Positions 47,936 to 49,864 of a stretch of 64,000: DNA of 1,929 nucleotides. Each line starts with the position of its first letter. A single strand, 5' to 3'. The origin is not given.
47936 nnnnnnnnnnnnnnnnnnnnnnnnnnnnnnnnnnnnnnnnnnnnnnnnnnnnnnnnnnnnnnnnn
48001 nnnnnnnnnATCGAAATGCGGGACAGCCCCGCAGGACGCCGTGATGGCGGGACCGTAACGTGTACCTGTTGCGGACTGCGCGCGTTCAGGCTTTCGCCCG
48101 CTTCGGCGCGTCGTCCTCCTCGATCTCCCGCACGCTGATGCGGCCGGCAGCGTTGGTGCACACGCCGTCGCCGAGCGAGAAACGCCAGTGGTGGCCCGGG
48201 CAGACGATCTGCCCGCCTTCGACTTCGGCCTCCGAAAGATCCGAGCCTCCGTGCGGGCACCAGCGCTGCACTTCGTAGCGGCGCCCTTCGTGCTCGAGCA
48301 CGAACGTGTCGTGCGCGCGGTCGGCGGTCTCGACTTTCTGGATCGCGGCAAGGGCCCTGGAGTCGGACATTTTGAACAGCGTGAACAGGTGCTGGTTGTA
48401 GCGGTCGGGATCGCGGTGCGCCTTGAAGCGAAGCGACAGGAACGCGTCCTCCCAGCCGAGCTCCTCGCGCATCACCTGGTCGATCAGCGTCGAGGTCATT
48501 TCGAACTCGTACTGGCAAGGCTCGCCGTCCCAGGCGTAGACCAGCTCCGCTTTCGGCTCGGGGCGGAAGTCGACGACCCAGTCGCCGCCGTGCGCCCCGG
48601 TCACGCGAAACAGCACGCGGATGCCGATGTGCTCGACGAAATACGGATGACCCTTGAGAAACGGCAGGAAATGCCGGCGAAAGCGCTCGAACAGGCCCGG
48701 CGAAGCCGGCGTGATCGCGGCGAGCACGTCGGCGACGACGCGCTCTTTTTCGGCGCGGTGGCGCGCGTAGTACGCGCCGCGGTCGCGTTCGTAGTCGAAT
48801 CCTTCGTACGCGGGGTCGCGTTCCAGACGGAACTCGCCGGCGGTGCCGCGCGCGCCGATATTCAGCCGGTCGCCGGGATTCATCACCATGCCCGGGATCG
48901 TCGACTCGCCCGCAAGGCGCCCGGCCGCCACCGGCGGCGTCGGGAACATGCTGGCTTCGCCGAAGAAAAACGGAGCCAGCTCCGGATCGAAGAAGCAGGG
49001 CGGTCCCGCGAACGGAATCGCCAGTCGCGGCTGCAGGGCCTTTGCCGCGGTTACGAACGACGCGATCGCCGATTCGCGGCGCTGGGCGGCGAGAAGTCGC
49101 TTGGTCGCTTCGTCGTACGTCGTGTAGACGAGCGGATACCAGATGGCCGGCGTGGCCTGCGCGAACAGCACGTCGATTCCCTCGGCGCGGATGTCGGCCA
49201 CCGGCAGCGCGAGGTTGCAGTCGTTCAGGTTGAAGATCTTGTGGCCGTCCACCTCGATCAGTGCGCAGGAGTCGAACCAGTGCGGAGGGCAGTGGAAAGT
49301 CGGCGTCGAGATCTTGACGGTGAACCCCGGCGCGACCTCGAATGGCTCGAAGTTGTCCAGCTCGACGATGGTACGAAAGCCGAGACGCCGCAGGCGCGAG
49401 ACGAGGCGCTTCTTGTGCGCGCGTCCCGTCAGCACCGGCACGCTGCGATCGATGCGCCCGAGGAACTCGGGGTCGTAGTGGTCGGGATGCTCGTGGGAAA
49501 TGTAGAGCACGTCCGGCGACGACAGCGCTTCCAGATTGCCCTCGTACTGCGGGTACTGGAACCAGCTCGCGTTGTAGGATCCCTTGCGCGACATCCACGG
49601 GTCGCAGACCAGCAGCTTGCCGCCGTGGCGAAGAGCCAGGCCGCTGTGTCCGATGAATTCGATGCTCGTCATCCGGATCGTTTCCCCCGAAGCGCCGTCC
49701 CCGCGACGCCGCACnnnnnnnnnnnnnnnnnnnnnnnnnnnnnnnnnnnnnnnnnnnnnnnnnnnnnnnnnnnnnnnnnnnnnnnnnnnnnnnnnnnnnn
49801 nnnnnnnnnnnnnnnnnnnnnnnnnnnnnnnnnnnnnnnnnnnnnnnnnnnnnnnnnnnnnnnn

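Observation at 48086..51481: Full-length NamH-like hydroxylase in a diderm genome, divergent from a GT-C glycosyltransferase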

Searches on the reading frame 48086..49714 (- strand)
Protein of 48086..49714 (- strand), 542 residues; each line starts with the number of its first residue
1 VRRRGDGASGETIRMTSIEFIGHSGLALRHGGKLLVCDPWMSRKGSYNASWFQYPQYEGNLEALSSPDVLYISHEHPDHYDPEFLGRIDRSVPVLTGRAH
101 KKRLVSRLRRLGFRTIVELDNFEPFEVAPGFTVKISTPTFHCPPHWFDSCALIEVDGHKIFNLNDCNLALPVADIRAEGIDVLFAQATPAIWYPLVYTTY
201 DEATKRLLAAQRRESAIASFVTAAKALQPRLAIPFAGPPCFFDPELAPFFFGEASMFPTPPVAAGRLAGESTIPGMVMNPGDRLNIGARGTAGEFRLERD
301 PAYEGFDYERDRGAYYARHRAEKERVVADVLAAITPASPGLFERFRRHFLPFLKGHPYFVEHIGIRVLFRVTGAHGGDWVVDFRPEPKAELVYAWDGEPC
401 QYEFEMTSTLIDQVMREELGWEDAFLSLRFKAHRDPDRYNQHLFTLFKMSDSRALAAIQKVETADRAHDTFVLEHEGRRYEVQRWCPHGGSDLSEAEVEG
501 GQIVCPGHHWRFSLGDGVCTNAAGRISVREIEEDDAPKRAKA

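Call 3: search_protein_families(library=pfam, proteins=[window:48086-49714:-], max_evalue=0.01)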
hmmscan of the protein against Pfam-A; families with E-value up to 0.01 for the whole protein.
window:48086-49714:- (542 aa): 4 families
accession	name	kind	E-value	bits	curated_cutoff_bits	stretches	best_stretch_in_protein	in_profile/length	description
PF25451.1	SCP2_Rv3818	-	1.1e-11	45.5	28.2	1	342-453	2-108/119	Rv3818-like, SCP2-like domain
PF13483.12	Lactamase_B_3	-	1.6e-08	35.1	24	1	18-186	2-132/160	Beta-lactamase superfamily domain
PF00355.32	Rieske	-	2.2e-08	34.3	20.3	1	468-522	24-78/88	Rieske [2Fe-2S] domain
PF12706.13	Lactamase_B_2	-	3.6e-05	23.9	27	1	36-190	4-167/200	Beta-lactamase superfamily domain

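Call 4: search_protein_families(library=ncbifam, proteins=[window:48086-49714:-], max_evalue=0.01)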
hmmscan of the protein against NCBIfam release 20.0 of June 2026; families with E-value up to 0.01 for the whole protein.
window:48086-49714:- (542 aa): 6 families
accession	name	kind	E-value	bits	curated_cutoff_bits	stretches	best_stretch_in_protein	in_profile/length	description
TIGR02378.1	nirD_assim_sml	equivalog_domain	3e-05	24.1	74.65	1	471-529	29-90/105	nitrite reductase small subunit NirD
NF007422.0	PRK09965.1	equivalog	0.00023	21.2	113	1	468-529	24-85/106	bifunctional 3-phenylpropionate/cinnamic acid dioxygenase ferredoxin subunit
NF042948.2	3PPDioc_HcaC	equivalog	0.00058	20.1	150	1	459-524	18-84/105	3-phenylpropionate/cinnamic acid dioxygenase ferredoxin subunit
NF001911.0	PRK00685.1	equivalog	0.0013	18.3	144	1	17-80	2-54/228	metal-dependent hydrolase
NF052579.1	BetMthstMoxSdmAMthl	equivalog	0.0017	17.4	600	1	474-522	47-94/351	4beta-methylsterol monooxygenase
NF041683.1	ant_diox_AndAb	equivalog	0.0036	17.5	150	1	470-524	26-80/100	anthranilate 1,2-dioxygenase ferredoxin subunit AndAb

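Call 5: search_solved_structures(query=window:48086-49714:-, max_evalue=1, show_alignments=3)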
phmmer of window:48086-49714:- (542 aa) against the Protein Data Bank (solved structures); distinct sequences matched with E-value up to 1: 19.
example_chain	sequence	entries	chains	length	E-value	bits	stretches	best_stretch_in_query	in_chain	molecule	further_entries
4qdc_A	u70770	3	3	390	1.3e-05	27.1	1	475-522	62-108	3-ketosteroid 9alpha-hydroxylase oxygenase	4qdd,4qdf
4p1b_H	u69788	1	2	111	4.9e-05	25.2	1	455-521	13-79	Toluene-4-monooxygenase system ferredoxin subunit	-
4p1c_H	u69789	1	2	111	5.6e-05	25.1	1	456-521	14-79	Toluene-4-monooxygenase system ferredoxin subunit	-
2zyl_A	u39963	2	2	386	6.5e-05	24.8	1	481-520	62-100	POSSIBLE OXIDOREDUCTASE | 3-ketosteroid-9-alpha-monooxygenase oxygenase subunit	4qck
1vm9_A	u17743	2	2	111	6.6e-05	24.8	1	458-521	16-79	Toluene-4-monooxygenase system protein C | Toluene-4-monooxygenase system ferredoxin subunit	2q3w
4jo0_A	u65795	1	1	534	9.6e-05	24.3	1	17-127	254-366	CmlA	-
5kil_A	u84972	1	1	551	9.9e-05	24.2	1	17-127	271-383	CmlA protein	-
5kik_A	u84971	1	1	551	9.9e-05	24.2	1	17-127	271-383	CmlA protein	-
1sjg_A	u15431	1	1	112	0.00011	24.1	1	457-520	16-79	Toluene-4-monooxygenase system protein C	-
4qdf_B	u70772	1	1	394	0.00012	24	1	483-522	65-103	3-ketosteroid 9alpha-hydroxylase oxygenase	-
2qpz_A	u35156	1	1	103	0.00014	23.7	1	471-520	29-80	Naphthalene 1,2-dioxygenase system ferredoxin subunit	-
5bok_A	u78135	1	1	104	0.00083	21.2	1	473-523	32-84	Ferredoxin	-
3kl7_A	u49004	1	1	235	0.0013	20.5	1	64-185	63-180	Putative metal-dependent hydrolase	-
6wnc_A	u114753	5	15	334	0.0023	19.7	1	483-519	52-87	SxtDIOX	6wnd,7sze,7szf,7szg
6wn3_A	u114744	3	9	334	0.0029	19.4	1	483-519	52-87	SxtT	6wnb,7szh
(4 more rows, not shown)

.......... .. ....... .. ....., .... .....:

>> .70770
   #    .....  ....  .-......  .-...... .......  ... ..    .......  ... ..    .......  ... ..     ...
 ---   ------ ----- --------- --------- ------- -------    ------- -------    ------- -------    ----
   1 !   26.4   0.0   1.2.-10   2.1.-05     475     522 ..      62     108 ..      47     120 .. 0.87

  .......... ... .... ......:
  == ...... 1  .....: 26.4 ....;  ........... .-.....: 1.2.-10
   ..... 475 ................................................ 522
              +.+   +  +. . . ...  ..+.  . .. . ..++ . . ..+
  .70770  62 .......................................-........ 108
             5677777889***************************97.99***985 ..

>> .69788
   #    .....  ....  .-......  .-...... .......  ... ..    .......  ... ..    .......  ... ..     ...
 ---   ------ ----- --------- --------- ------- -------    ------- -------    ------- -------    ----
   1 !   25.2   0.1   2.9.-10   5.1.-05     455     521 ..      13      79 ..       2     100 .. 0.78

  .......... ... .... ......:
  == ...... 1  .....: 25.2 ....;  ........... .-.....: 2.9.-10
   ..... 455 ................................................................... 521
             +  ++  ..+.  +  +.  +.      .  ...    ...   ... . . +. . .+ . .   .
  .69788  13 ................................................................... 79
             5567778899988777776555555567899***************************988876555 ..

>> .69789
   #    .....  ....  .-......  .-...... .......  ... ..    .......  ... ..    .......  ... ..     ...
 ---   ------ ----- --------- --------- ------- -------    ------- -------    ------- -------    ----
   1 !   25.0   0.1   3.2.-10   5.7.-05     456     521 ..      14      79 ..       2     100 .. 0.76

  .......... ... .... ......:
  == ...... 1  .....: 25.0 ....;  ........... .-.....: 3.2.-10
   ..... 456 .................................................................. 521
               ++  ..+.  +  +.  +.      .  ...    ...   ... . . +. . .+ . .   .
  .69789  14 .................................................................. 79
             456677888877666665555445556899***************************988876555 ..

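Call 6: find_homologous_proteins(query=window:48086-49714:-, max_evalue=0.001)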
Query window:48086-49714:- (542 aa): 248 proteins with E <= 0.001 among 8000 candidates; the best 120 are listed.
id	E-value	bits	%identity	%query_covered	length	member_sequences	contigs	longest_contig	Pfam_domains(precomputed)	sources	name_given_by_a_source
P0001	0.0e+0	1249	100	97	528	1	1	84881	PF12706.14,PF25451.2,PF13483.13,PF00355.33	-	-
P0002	0.0e+0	1040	82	97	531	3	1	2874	PF12706.14,PF25451.2,PF13483.13,PF00355.33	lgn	-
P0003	0.0e+0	1036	81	97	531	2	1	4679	PF12706.14,PF25451.2,PF13483.13,PF00355.33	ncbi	-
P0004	0.0e+0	1033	81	97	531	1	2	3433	PF12706.14,PF25451.2,PF13483.13,PF00355.33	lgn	-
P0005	0.0e+0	1027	79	97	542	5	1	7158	PF25451.2,PF13483.13,PF00355.33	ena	-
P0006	0.0e+0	1024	80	97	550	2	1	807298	PF12706.14,PF25451.2,PF13483.13,PF00355.33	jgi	-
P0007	0.0e+0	1015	82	96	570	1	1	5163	PF25451.2,PF13483.13,PF00355.33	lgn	-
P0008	0.0e+0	1011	81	97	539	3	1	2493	PF25451.2,PF13483.13,PF00355.33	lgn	-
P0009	1.2e-297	1006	80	95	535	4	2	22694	PF25451.2,PF13483.13,PF00355.33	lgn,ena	-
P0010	5.0e-295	998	78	97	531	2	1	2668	PF25451.2,PF13483.13,PF00355.33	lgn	-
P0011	1.6e-294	996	80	96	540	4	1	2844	PF25451.2,PF13483.13,PF00355.33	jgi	-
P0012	2.1e-294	995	80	95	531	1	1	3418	PF25451.2,PF13483.13,PF00355.33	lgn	-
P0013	5.5e-294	994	73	97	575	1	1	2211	PF12706.14,PF25451.2,PF13483.13,PF00355.33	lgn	-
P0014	2.0e-293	992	80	97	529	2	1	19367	PF25451.2,PF13483.13,PF00355.33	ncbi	-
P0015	4.7e-293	991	77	96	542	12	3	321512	PF25451.2,PF13483.13,PF00355.33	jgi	jgi:UDP-MurNAc hydroxylase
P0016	3.5e-292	988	79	97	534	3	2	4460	PF25451.2,PF13483.13,PF00355.33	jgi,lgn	-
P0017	2.2e-289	979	78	97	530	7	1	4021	PF12706.14,PF25451.2,PF13483.13,PF00355.33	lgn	-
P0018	2.0e-278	943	77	95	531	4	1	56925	PF25451.2,PF13483.13,PF00355.33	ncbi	-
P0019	4.7e-264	895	73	95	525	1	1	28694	PF25451.2,PF13483.13,PF00355.33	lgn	-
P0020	1.9e-258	877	71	97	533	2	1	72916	PF25451.2,PF13483.13,PF00355.33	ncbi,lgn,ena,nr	ncbi:MAG TPA: Rieske 2Fe-2S domain-containing protein [Candidatus Binatia bacterium]|nr:Rieske 2Fe-2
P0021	1.2e-226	772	64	96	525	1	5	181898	PF12706.14,PF25451.2,PF13483.13,PF00355.33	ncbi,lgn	-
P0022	3.3e-226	770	64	96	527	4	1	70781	PF12706.14,PF25451.2,PF13483.13,PF00355.33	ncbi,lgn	-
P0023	4.8e-222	757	62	96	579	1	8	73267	PF12706.14,PF25451.2,PF13483.13,PF00355.33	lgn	-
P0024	2.8e-218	744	63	96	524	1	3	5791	PF12706.14,PF25451.2,PF13483.13,PF00355.33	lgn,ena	-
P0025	5.9e-218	743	61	96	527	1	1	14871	PF25451.2,PF13483.13,PF00355.33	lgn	-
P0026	9.6e-217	739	63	95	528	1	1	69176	PF12706.14,PF25451.2,PF13483.13,PF00355.33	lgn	-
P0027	5.0e-210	717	59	96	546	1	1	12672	PF25451.2,PF13483.13,PF00355.33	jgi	jgi:UDP-MurNAc hydroxylase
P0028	1.4e-208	712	59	95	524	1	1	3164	PF25451.2,PF13483.13,PF00355.33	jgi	jgi:UDP-MurNAc hydroxylase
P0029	6.5e-208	710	59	95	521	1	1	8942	PF25451.2,PF13483.13,PF00355.33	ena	-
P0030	4.2e-206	704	59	97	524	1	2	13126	PF25451.2,PF13483.13,PF00355.33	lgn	-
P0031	3.1e-205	701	58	95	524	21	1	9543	PF25451.2,PF13483.13,PF00355.33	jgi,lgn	-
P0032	7.5e-205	700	59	96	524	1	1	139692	PF25451.2,PF13483.13,PF00355.33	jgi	jgi:UDP-MurNAc hydroxylase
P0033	1.8e-204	699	57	96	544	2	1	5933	PF25451.2,PF13483.13,PF00355.33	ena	-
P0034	6.0e-202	690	57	95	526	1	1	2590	PF25451.2,PF13483.13,PF00355.33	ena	-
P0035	2.5e-201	688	57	96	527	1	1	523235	PF25451.2,PF13483.13,PF00355.33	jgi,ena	-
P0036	6.3e-201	687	58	95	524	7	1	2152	PF25451.2,PF13483.13,PF00355.33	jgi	-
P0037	8.9e-201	686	58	95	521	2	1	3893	PF25451.2,PF00355.33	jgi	-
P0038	2.1e-200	685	57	94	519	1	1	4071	PF25451.2,PF13483.13,PF00355.33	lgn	-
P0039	3.1e-200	685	57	96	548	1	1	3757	PF12706.14,PF25451.2,PF13483.13,PF00355.33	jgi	jgi:UDP-MurNAc hydroxylase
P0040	1.3e-199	682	57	96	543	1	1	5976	PF25451.2,PF13483.13,PF00355.33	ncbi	-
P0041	3.5e-199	681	58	94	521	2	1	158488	PF25451.2,PF13483.13,PF00355.33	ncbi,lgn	-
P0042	2.0e-198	679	58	95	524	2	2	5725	PF25451.2,PF13483.13,PF00355.33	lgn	-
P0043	3.8e-198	678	58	96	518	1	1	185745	PF25451.2,PF13483.13,PF00355.33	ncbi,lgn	-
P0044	7.2e-198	677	57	97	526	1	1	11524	PF25451.2,PF13483.13,PF00355.33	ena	-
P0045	1.2e-197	676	57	95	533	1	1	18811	PF25451.2,PF13483.13,PF00355.33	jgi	jgi:UDP-MurNAc hydroxylase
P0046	4.2e-197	674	56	96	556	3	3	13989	PF25451.2,PF13483.13,PF00355.33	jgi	jgi:UDP-MurNAc hydroxylase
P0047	1.5e-196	672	57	95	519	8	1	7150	PF25451.2,PF13483.13,PF00355.33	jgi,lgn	jgi:UDP-MurNAc hydroxylase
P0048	1.9e-196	672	55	96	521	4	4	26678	PF25451.2,PF13483.13,PF00355.33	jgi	jgi:UDP-MurNAc hydroxylase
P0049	3.7e-196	671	56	96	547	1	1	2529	PF25451.2,PF13483.13,PF00355.33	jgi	jgi:UDP-MurNAc hydroxylase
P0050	1.7e-195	669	56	96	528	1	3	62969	PF25451.2,PF13483.13,PF00355.33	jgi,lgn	jgi:UDP-MurNAc hydroxylase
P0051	8.8e-195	667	56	96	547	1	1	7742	PF25451.2,PF00355.33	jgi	jgi:UDP-MurNAc hydroxylase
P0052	1.2e-194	666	56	96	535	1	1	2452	PF25451.2,PF13483.13,PF00355.33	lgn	-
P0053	1.7e-194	666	55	97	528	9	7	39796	PF25451.2,PF13483.13,PF00355.33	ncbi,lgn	-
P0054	4.0e-194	664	55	97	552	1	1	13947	PF25451.2,PF13483.13,PF00355.33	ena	-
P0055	5.1e-194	664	56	95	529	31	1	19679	PF25451.2,PF13483.13,PF00355.33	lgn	-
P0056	4.8e-193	661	56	95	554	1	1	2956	PF12706.14,PF25451.2,PF13483.13,PF00355.33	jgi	jgi:UDP-MurNAc hydroxylase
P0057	5.3e-192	657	56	94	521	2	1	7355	PF25451.2,PF13483.13,PF00355.33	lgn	-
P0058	3.5e-191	655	55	95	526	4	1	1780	PF25451.2,PF13483.13,PF00355.33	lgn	-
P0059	2.1e-190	652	55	95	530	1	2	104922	PF25451.2,PF13483.13,PF00355.33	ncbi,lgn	-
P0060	2.8e-190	652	56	94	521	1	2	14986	PF25451.2,PF13483.13,PF00355.33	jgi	jgi:UDP-MurNAc hydroxylase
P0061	2.9e-190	652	53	96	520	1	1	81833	PF25451.2,PF13483.13,PF00355.33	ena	-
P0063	1.5e-98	349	39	94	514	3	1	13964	PF12706.14,PF25451.2,PF13483.13,PF00355.33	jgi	jgi:UDP-MurNAc hydroxylase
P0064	1.2e-97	346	52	57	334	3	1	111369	PF25451.2,PF00355.33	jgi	jgi:UDP-MurNAc hydroxylase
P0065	1.7e-94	336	37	94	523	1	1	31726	PF12706.14,PF25451.2,PF13483.13,PF00355.33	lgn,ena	-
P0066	3.9e-93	331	37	95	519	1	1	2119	PF12706.14,PF13483.13,PF00355.33,PF00753.34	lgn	-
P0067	1.2e-92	329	37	97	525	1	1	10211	PF12706.14,PF25451.2,PF13483.13,PF00355.33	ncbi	-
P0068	1.2e-92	329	36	96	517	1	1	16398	PF12706.14,PF25451.2,PF00355.33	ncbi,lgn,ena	-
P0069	5.7e-92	327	37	95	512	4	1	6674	PF12706.14,PF25451.2,PF13483.13,PF00355.33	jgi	jgi:UDP-MurNAc hydroxylase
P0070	4.7e-90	321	38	93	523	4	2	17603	PF12706.14,PF13483.13,PF00355.33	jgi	jgi:UDP-MurNAc hydroxylase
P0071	9.4e-90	320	36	94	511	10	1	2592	PF12706.14,PF25451.2,PF00355.33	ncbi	-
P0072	1.2e-88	316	37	93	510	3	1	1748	PF12706.14,PF13483.13,PF00355.33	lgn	-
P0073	1.8e-88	316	36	95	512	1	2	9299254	PF12706.14,PF25451.2,PF00355.33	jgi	jgi:UDP-MurNAc hydroxylase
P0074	2.7e-88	315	36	94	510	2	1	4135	PF25451.2,PF13483.13,PF00355.33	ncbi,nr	ncbi:MAG: MBL fold metallo-hydrolase [Rhizonema sp. NSF051]|nr:MBL fold metallo-hydrolase [Rhizonema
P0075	3.4e-88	315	36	97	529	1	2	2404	PF12706.14,PF25451.2,PF13483.13,PF00355.33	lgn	-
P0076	3.5e-88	315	37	93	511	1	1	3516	PF12706.14,PF25451.2,PF13483.13,PF00355.33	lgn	-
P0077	4.9e-88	314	38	93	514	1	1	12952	PF12706.14,PF25451.2,PF13483.13,PF00355.33,PF00753.34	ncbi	-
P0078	6.2e-88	314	37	95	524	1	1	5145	PF12706.14,PF25451.2,PF00355.33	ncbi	ncbi:MAG: MBL fold metallo-hydrolase [Actinomycetota bacterium]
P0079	7.8e-88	314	36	93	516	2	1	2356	PF12706.14,PF00355.33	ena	-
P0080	1.1e-87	313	32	94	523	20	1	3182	PF13483.13,PF00355.33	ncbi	-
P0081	1.7e-87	312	36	94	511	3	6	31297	PF12706.14,PF00355.33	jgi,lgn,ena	jgi:UDP-MurNAc hydroxylase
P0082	1.7e-87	312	35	94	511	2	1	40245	PF12706.14,PF25451.2,PF00355.33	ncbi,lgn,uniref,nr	ncbi:MAG: Rieske 2Fe-2S domain-containing protein [Nostoc sp. ChiQUE02]|uniref:Rieske 2Fe-2S domain-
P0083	1.9e-87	312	36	92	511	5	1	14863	PF12706.14,PF25451.2,PF00355.33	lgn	-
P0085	2.8e-87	312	35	94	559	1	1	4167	PF12706.14,PF13483.13,PF00355.33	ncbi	-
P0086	3.2e-87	311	36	95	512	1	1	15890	PF12706.14,PF13483.13,PF00355.33,PF00753.34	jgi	jgi:UDP-MurNAc hydroxylase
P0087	1.2e-86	310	36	93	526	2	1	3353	PF12706.14,PF13483.13,PF00355.33,PF00753.34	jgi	jgi:UDP-MurNAc hydroxylase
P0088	2.5e-86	309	35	94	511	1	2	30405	PF12706.14,PF25451.2,PF00355.33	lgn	-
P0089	3.0e-86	308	37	93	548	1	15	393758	PF12706.14,PF13483.13,PF00355.33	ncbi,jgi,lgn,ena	-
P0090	4.8e-86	308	36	94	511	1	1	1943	PF12706.14,PF00355.33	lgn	-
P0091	5.3e-86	307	37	93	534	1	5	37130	PF12706.14,PF13483.13,PF00355.33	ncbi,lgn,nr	ncbi:MAG TPA: MBL fold metallo-hydrolase [Acidimicrobiia bacterium]|nr:MBL fold metallo-hydrolase [A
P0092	9.8e-86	307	37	96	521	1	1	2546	PF12706.14,PF25451.2,PF13483.13,PF00355.33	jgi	jgi:UDP-MurNAc hydroxylase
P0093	1.3e-85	306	36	94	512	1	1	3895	PF12706.14,PF25451.2,PF13483.13,PF00355.33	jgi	jgi:UDP-MurNAc hydroxylase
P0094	2.0e-85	306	36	93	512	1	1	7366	PF12706.14,PF25451.2,PF13483.13,PF00355.33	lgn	-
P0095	6.3e-85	304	34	96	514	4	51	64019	PF12706.14,PF25451.2,PF13483.13,PF00355.33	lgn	-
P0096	6.6e-85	304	36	94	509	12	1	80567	PF12706.14,PF13483.13,PF00355.33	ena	-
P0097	8.0e-85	304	34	97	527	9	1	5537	PF12706.14,PF00355.33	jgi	-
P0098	8.3e-85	304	36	96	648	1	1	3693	PF12706.14,PF25451.2,PF13483.13,PF00355.33,PF12161.15,PF00753.34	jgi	jgi:UDP-MurNAc hydroxylase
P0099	1.5e-84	303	36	95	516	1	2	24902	PF12706.14,PF25451.2,PF13483.13,PF00355.33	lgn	-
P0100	1.7e-84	303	36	92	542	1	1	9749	PF12706.14,PF13483.13,PF00355.33,PF00753.34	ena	-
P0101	1.7e-84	303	34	95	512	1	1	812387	PF12706.14,PF25451.2,PF13483.13,PF00355.33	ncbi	ncbi:MAG: MBL fold metallo-hydrolase [Bacteroidia bacterium]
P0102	2.1e-84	302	36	94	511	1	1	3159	PF12706.14,PF25451.2,PF00355.33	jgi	jgi:UDP-MurNAc hydroxylase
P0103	5.4e-84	301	34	94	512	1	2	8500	PF12706.14,PF25451.2,PF00355.33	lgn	-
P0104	1.1e-83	300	34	95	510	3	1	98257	PF12706.14,PF13483.13,PF00355.33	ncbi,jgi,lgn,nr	ncbi:MAG: MBL fold metallo-hydrolase [Komarekiella atlantica HA4396-MV6]|jgi:UDP-MurNAc hydroxylase|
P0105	1.1e-83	300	35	93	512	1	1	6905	PF25451.2,PF00355.33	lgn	-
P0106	1.6e-83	299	35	94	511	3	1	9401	PF12706.14,PF25451.2,PF13483.13,PF00355.33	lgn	-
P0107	2.2e-83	299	35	96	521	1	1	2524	PF25451.2,PF00355.33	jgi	jgi:UDP-MurNAc hydroxylase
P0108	4.4e-83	298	35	96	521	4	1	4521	PF12706.14,PF25451.2,PF00355.33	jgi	jgi:UDP-MurNAc hydroxylase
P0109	4.5e-83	298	36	94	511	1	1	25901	PF12706.14,PF13483.13,PF00355.33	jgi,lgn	jgi:UDP-MurNAc hydroxylase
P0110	5.3e-83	298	36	96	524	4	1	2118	PF12706.14,PF25451.2,PF13483.13,PF00355.33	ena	-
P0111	5.4e-83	298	36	97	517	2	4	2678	PF12706.14,PF13483.13,PF00355.33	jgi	jgi:UDP-MurNAc hydroxylase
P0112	6.4e-83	297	34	94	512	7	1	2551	PF12706.14,PF13483.13,PF00355.33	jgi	jgi:UDP-MurNAc hydroxylase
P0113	8.1e-83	297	35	93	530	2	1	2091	PF12706.14,PF00355.33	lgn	-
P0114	4.1e-82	295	36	96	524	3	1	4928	PF12706.14,PF13483.13,PF00355.33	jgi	jgi:UDP-MurNAc hydroxylase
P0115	4.3e-82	295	36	95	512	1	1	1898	PF25451.2,PF00355.33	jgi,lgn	jgi:UDP-MurNAc hydroxylase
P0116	5.9e-82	294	37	93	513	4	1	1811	PF12706.14,PF00355.33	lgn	-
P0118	3.0e-81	292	35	93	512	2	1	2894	PF12706.14,PF25451.2,PF13483.13,PF00355.33,PF00753.34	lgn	-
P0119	3.2e-81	292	37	93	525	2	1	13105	PF00355.33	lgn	-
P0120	3.2e-81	292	34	94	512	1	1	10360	PF12706.14,PF25451.2,PF13483.13,PF00355.33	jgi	jgi:UDP-MurNAc hydroxylase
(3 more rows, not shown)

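Call 7: find_related_loci(query=window:48086-49714:-, collection=genome_contigs, flank=6000)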
Query window:48086-49714:- (542 aa) in genome_contigs; peptide patterns used: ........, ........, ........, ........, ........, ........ (x = any residue, [..] = any of these).
21 stretches matched a pattern; 5 encode a relative of the query (tblastn E <= 1e-3); 5 distinct loci.
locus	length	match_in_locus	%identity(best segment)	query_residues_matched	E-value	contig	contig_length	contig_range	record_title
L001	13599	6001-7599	79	12-542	0e+0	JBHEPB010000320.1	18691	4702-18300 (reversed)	MAG: Candidatus Binatia bacterium isolate S6_bin.61.orig S6_k141_232736, whole genome shotgun sequence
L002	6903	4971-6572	79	15-542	0e+0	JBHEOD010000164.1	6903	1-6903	MAG: Candidatus Binatia bacterium isolate S6_bin.16.strict S6_NODE_164, whole genome shotgun sequence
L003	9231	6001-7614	77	7-542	0e+0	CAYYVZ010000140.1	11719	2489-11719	MAG TPA_asm: uncultured Myxococcales bacterium isolate binchicken_co105_106 genome assembly, contig: NODE_7005_length_11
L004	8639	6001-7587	79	7-535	0e+0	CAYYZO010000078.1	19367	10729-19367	MAG TPA_asm: uncultured Myxococcales bacterium isolate SRP287453_co1_193 genome assembly, contig: NODE_5009_length_19367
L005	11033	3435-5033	71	12-542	0e+0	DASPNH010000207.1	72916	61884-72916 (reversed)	MAG TPA_asm: Candidatus Binatia bacterium isolate SMAG_U12116 k141_25888, whole genome shotgun sequence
